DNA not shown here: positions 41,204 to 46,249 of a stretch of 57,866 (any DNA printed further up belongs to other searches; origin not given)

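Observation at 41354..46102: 1582-aa catalytically degenerate IleRS scaffold fused to HhH, a ~350-aa disordered linker and a DUF835-like domain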

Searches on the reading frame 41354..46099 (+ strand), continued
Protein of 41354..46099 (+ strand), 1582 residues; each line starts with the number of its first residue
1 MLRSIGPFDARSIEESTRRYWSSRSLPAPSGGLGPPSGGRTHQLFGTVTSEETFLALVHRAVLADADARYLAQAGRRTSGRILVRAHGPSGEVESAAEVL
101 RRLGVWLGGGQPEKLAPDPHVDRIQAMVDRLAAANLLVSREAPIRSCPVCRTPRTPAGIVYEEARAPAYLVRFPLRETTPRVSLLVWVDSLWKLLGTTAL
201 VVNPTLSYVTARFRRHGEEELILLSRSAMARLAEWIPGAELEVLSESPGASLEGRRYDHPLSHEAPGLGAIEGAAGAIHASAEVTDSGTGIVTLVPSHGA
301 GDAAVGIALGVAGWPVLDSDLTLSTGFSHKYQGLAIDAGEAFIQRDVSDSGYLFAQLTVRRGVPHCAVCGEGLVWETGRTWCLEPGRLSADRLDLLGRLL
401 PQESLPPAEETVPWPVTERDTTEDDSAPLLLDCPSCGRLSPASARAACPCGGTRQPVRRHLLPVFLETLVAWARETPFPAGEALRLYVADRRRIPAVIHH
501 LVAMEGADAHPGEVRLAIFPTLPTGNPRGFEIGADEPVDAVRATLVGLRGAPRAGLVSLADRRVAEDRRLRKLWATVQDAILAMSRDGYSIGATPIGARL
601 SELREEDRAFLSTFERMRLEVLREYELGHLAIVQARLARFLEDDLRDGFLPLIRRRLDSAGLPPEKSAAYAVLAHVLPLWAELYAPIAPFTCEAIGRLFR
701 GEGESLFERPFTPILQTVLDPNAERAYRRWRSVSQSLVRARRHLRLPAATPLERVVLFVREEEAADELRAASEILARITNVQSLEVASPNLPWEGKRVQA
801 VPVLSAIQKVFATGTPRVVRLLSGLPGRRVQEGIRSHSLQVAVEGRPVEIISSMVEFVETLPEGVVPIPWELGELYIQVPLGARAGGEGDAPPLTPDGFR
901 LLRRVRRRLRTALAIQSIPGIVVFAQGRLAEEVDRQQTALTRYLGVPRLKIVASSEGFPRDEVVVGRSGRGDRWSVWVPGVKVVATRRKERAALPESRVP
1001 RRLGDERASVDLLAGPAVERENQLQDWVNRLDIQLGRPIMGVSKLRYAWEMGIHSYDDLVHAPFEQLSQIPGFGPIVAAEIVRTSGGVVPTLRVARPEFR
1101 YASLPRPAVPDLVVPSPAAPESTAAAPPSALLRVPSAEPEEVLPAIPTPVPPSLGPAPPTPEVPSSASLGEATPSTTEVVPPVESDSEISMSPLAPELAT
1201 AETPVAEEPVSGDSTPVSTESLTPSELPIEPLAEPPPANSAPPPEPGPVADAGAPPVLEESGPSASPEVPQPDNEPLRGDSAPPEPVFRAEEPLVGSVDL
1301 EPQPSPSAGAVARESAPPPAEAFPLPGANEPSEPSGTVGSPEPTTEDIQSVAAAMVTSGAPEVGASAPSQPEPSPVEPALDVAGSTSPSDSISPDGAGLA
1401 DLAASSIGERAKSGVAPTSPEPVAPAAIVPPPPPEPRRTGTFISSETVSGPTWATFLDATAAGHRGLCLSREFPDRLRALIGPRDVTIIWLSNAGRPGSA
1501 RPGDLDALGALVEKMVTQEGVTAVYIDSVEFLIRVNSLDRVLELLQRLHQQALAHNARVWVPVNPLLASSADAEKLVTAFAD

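Call 7: find_homologous_proteins(query=window:41354-46099:+)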
Query window:41354-46099:+ (1582 aa): 126 proteins with E <= 0.001 among 8000 candidates; the best 120 are listed.
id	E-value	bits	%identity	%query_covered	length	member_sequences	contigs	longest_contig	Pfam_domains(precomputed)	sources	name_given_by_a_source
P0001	0.0e+0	3476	100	100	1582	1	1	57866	PF08264.20,PF05763.19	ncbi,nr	ncbi:MAG TPA: DUF835 domain-containing protein [Thermoplasmata archaeon]|nr:DUF835 domain-containing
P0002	0.0e+0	1585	61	68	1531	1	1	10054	PF08264.20,PF05763.19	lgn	-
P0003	0.0e+0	1364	57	65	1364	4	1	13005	PF08264.20,PF05763.19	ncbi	-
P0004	0.0e+0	1293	52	69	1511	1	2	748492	PF08264.20,PF14520.13,PF05763.19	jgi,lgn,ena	-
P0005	0.0e+0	1222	50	68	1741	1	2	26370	PF08264.20,PF05763.19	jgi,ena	-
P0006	0.0e+0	1214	47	83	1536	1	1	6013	PF08264.20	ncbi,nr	ncbi:MAG: class I tRNA ligase family protein, partial [Thermoplasmata archaeon]|nr:class I tRNA liga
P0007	0.0e+0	1116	45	69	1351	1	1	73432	PF08264.20,PF05763.19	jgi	jgi:tRNA synthetases class I (I, L, M and V)/Protein of unknown function (DUF835)/Anticodon-binding 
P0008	0.0e+0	1073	45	9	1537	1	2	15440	PF08264.20,PF05763.19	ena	-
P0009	0.0e+0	1064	49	69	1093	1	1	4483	PF08264.20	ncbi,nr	ncbi:MAG TPA: class I tRNA ligase family protein, partial [Thermoplasmata archaeon]|nr:class I tRNA 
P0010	0.0e+0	1059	42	80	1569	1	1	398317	PF08264.20,PF05763.19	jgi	jgi:uncharacterized protein DUF835/anticodon-binding protein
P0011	0.0e+0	1051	46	68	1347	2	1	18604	PF08264.20,PF05763.19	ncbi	-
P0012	0.0e+0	1047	45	68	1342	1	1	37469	PF08264.20,PF05763.19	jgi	jgi:hypothetical protein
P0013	0.0e+0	1040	43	68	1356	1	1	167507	PF08264.20,PF05763.19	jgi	jgi:hypothetical protein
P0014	0.0e+0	1037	45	69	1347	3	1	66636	PF08264.20,PF05763.19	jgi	jgi:hypothetical protein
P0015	0.0e+0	1036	44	68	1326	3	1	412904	PF08264.20,PF05763.19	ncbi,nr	ncbi:MAG: class I tRNA ligase family protein [Thermoplasmata archaeon]|nr:class I tRNA ligase family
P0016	0.0e+0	1035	45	69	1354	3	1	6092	PF08264.20,PF05763.19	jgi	jgi:hypothetical protein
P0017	0.0e+0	1028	43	68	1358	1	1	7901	PF08264.20,PF05763.19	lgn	-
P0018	0.0e+0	1012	42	69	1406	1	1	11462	PF08264.20,PF05763.19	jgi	jgi:hypothetical protein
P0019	5.5e-294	997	42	69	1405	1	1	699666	PF08264.20,PF05763.19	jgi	jgi:hypothetical protein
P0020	5.7e-294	997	43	68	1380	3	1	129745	PF08264.20,PF05763.19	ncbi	ncbi:MAG: class I tRNA ligase family protein [Thermoplasmata archaeon]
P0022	8.0e-283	960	43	72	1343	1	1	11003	PF08264.20,PF05763.19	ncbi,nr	ncbi:MAG: class I tRNA ligase family protein [Thermoplasmata archaeon]|nr:class I tRNA ligase family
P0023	5.8e-281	954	43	70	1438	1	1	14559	PF08264.20,PF05763.19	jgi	jgi:hypothetical protein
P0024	4.5e-277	941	39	80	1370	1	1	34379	PF08264.20,PF05763.19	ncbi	-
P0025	3.0e-276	938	42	70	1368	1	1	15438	PF08264.20,PF05763.19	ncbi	-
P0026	4.2e-275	934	43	67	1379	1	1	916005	PF08264.20,PF05763.19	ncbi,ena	-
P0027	4.5e-271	921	42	68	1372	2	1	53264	PF08264.20,PF05763.19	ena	-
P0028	5.0e-269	914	40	68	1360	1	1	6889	PF08264.20,PF05763.19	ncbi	ncbi:MAG: DUF835 domain-containing protein [Thermoplasmata archaeon]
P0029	2.3e-263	895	37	100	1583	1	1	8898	PF08264.20,PF05763.19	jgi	jgi:hypothetical protein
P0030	2.4e-260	885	37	99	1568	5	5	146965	PF08264.20,PF05763.19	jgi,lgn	-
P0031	8.6e-259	880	40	68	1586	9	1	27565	PF08264.20,PF05763.19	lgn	-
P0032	4.7e-258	878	41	69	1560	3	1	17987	PF08264.20,PF05763.19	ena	-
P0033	5.7e-257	874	39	79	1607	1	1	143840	PF08264.20,PF05763.19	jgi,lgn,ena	jgi:hypothetical protein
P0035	2.1e-254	866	39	8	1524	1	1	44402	PF08264.20,PF05763.19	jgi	jgi:hypothetical protein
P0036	3.6e-253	862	38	84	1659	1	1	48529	PF08264.20,PF05763.19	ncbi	-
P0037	6.2e-253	861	40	68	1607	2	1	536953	PF08264.20,PF14520.13,PF05763.19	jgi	jgi:tRNA synthetases class I (I, L, M and V)/Protein of unknown function (DUF835)/Anticodon-binding 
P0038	6.5e-253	861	37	88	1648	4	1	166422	PF08264.20,PF05763.19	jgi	jgi:tRNA synthetases class I (I, L, M and V)/Protein of unknown function (DUF835)/Anticodon-binding 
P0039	1.2e-252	860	38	68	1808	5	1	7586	PF08264.20,PF05763.19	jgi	jgi:hypothetical protein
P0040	4.9e-252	858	39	68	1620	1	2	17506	PF08264.20,PF05763.19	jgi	jgi:hypothetical protein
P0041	2.1e-251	856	35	99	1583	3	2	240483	PF08264.20,PF05763.19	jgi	jgi:hypothetical protein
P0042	7.3e-251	854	36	99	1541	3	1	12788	PF08264.20,PF14520.13,PF05763.19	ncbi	-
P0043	4.1e-249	848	41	8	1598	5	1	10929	PF08264.20,PF14520.13,PF05763.19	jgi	-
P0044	8.3e-249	847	38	80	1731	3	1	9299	PF08264.20,PF05763.19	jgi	jgi:hypothetical protein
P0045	3.8e-248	845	39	68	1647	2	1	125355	PF08264.20,PF14520.13,PF05763.19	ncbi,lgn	-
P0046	1.4e-247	843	40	68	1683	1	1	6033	PF08264.20,PF05763.19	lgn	-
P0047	3.9e-247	842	38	82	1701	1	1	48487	PF08264.20,PF05763.19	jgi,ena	-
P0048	7.6e-247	841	38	83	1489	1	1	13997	PF08264.20,PF05763.19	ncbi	-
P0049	1.2e-246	840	40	71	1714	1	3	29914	PF08264.20,PF05763.19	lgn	-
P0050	2.7e-245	835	35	89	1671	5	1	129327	PF08264.20,PF05763.19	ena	-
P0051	2.9e-245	835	38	81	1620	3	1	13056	PF08264.20,PF05763.19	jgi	-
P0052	6.2e-245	834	41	68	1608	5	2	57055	PF08264.20,PF05763.19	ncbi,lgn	-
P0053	1.1e-244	833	41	8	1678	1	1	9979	PF08264.20,PF05763.19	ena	-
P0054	1.7e-244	833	35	85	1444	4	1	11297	PF08264.20,PF05763.19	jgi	jgi:hypothetical protein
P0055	2.0e-243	829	40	69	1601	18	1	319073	PF08264.20,PF05763.19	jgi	-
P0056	2.0e-243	829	36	99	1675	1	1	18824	PF08264.20,PF05763.19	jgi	jgi:hypothetical protein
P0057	4.6e-243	828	37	82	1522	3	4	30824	PF08264.20,PF14520.13,PF05763.19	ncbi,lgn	-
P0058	5.1e-243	828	42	68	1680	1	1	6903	PF08264.20,PF05763.19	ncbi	-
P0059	9.5e-243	827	41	61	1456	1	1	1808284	PF08264.20,PF05763.19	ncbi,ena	-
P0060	2.7e-242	826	39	69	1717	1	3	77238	PF08264.20,PF05763.19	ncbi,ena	-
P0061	4.4e-242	825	38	74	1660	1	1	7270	PF08264.20,PF14520.13,PF05763.19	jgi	jgi:hypothetical protein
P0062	3.6e-241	822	38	84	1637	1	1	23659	PF08264.20,PF05763.19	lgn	-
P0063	6.3e-241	821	40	73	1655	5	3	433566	PF08264.20,PF05763.19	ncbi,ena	ncbi:MAG: class I tRNA ligase family protein [Thermoplasmata archaeon]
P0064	8.8e-241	820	35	100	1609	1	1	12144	PF08264.20,PF05763.19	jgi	jgi:hypothetical protein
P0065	1.1e-240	820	38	78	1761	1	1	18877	PF08264.20,PF05763.19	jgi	jgi:tRNA synthetases class I (I, L, M and V)/Anticodon-binding domain of tRNA ligase/Protein of unkn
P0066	3.6e-240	818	40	69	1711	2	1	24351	PF08264.20,PF05763.19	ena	-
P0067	3.8e-240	818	39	68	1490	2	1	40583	PF08264.20,PF05763.19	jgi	jgi:hypothetical protein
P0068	5.8e-240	818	37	87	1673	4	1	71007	PF08264.20,PF05763.19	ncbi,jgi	ncbi:MAG: class I tRNA ligase family protein [Thermoplasmata archaeon]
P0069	3.2e-239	815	40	68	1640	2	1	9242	PF08264.20,PF05763.19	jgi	jgi:hypothetical protein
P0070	6.5e-239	814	39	78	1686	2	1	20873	PF08264.20,PF05763.19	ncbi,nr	ncbi:MAG TPA: class I tRNA ligase family protein, partial [Thermoplasmata archaeon]|nr:class I tRNA 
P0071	2.7e-238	812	39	69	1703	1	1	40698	PF08264.20,PF05763.19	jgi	jgi:hypothetical protein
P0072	1.6e-237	810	39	70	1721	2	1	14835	PF08264.20,PF05763.19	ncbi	-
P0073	6.8e-237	808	37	92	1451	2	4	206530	PF08264.20,PF05763.19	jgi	jgi:hypothetical protein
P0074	1.4e-236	807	38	78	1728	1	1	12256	PF08264.20,PF14520.13,PF05763.19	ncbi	-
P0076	8.0e-235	801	36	99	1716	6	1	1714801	PF08264.20,PF05763.19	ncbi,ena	-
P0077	4.6e-234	798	40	63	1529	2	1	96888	PF08264.20,PF05763.19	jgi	jgi:hypothetical protein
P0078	1.5e-233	796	38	68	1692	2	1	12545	PF08264.20,PF05763.19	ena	-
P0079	4.1e-232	792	39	70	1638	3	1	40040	PF08264.20,PF05763.19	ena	-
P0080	1.5e-231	790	36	96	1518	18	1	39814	PF08264.20,PF05763.19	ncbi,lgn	-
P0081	3.1e-230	786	39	79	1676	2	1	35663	PF08264.20,PF05763.19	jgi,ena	-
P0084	9.7e-229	781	38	68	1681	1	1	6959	PF08264.20,PF14520.13,PF05763.19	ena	-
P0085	1.1e-227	777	39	68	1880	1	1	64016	PF08264.20,PF05763.19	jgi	jgi:hypothetical protein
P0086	1.4e-227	777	39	69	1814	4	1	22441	PF08264.20,PF05763.19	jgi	jgi:hypothetical protein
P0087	2.0e-227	776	37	80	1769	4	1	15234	PF08264.20,PF05763.19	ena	-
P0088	2.2e-227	776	38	81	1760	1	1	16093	PF08264.20,PF14520.13,PF05763.19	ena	-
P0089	4.0e-227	775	38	81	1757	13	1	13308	PF08264.20,PF05763.19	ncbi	-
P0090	2.1e-226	773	39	68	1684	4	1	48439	PF08264.20,PF05763.19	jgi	-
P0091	3.4e-226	772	41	8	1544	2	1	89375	PF08264.20,PF05763.19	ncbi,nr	ncbi:MAG TPA: class I tRNA ligase family protein [Thermoplasmata archaeon]|nr:class I tRNA ligase fa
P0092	5.4e-225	768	38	68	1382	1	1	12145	PF08264.20,PF14520.13,PF05763.19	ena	-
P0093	4.7e-224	765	36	95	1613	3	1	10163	PF08264.20,PF05763.19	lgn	-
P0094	7.5e-222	758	38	68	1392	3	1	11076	PF08264.20,PF05763.19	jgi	-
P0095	9.3e-221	754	34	99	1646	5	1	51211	PF08264.20,PF05763.19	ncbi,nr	ncbi:MAG TPA: DUF835 domain-containing protein [Thermoplasmata archaeon]|nr:DUF835 domain-containing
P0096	1.9e-220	753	37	67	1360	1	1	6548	PF08264.20,PF14520.13,PF05763.19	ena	-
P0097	1.5e-218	747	37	68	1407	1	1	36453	PF08264.20,PF05763.19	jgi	-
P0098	4.3e-218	745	38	72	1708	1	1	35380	PF08264.20,PF14520.13,PF05763.19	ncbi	-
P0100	7.7e-218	744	37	73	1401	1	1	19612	PF08264.20,PF14520.13,PF05763.19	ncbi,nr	ncbi:MAG TPA: DUF835 domain-containing protein [Thermoplasmata archaeon]|nr:DUF835 domain-containing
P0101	5.5e-216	738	38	68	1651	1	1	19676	PF08264.20,PF14520.13,PF05763.19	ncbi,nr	ncbi:MAG TPA: DUF835 domain-containing protein [Thermoplasmata archaeon]|nr:DUF835 domain-containing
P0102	5.2e-215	735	38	69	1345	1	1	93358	PF08264.20,PF05763.19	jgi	jgi:hypothetical protein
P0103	1.8e-214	733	38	68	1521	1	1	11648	PF08264.20,PF14520.13,PF05763.19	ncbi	-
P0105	1.4e-211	724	37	62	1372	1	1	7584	PF08264.20,PF14520.13,PF05763.19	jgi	jgi:hypothetical protein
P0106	1.9e-206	707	36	68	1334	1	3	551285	PF08264.20,PF05763.19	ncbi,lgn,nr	ncbi:MAG TPA: class I tRNA ligase family protein [Thermoplasmata archaeon]|nr:class I tRNA ligase fa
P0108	3.4e-186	640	36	68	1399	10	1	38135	PF08264.20,PF05763.19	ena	-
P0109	7.7e-181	622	36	68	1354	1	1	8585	PF08264.20,PF05763.19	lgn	-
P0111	3.1e-150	520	37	56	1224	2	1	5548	PF08264.20,PF14520.13,PF05763.19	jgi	jgi:hypothetical protein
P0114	1.8e-14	70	30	15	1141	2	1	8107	PF09334.18,PF08264.20,PF00133.29,PF19302.5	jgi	-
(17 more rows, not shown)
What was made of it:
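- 41354..46102 (+): Complete gene: non-aminoacylating IleRS paralogue with HhH, linker and DUF835 (1582 aa). About 110 full-length relatives (call 7).
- On Helix-hairpin-helix domain (Pfam HHH_5): HHH_5 is precomputed for many relatives (call 7).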

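Call 27: find_encoding_contigs(protein=P0059, flank=10000, max_places=2)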
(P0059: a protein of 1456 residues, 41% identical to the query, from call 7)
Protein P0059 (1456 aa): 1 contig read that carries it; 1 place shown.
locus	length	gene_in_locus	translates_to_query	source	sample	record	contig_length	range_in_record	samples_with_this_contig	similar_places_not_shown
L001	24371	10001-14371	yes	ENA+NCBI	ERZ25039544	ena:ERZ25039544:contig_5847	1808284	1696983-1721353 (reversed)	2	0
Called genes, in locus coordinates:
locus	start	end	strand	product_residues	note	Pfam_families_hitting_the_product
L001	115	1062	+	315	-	PF00890:FAD_binding_2, PF01266:DAO (weak), PF01946:Thi4 (weak), PF03486:HI0933_like (weak), PF07992:Pyr_redox_2 (weak), PF12831:FAD_oxidored (weak), PF13450:NAD_binding_8, PF01593:Amino_oxidase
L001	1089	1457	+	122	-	PF01593:Amino_oxidase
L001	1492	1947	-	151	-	-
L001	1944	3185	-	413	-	PF11806:Enterochelin_N, PF00756:Esterase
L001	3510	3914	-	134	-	PF01906:YbjQ_1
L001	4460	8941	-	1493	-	-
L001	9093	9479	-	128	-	PF21485:IF5A-like_N, PF01287:eIF-5a (weak)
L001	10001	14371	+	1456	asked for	PF08264:Anticodon_1, PF05763:DUF835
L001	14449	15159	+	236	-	-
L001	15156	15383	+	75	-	-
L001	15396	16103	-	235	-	-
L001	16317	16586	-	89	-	-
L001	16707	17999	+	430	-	-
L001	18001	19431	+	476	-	-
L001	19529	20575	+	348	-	-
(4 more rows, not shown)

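Call 28: find_encoding_contigs(protein=P0004, flank=10000, max_places=2)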
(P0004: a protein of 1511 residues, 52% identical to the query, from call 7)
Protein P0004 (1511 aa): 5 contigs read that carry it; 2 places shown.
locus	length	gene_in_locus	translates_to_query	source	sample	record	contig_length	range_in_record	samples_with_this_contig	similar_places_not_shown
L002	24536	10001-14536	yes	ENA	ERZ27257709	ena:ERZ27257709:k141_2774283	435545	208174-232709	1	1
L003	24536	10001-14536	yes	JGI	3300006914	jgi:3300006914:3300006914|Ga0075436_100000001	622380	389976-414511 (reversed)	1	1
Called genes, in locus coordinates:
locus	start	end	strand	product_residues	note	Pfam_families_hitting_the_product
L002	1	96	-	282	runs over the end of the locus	PF01040:UbiA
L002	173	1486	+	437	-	PF00675:Peptidase_M16, PF05193:Peptidase_M16_C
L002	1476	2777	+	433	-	PF05193:Peptidase_M16_C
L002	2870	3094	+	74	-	-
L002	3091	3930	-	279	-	PF04414:tRNA_deacylase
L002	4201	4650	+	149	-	-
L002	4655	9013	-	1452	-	-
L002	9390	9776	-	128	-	PF21485:IF5A-like_N, PF01287:eIF-5a (weak)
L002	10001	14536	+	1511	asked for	PF08264:Anticodon_1, PF14520:HHH_5 (weak), PF05763:DUF835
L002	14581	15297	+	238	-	PF13417:GST_N_3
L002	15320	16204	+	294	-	PF00339:Arrestin_N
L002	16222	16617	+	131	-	-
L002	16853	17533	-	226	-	PF04967:HTH_10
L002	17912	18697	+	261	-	-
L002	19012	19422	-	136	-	PF00903:Glyoxalase, PF22677:Ble-like_N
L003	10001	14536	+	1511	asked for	PF08264:Anticodon_1, PF14520:HHH_5 (weak), PF05763:DUF835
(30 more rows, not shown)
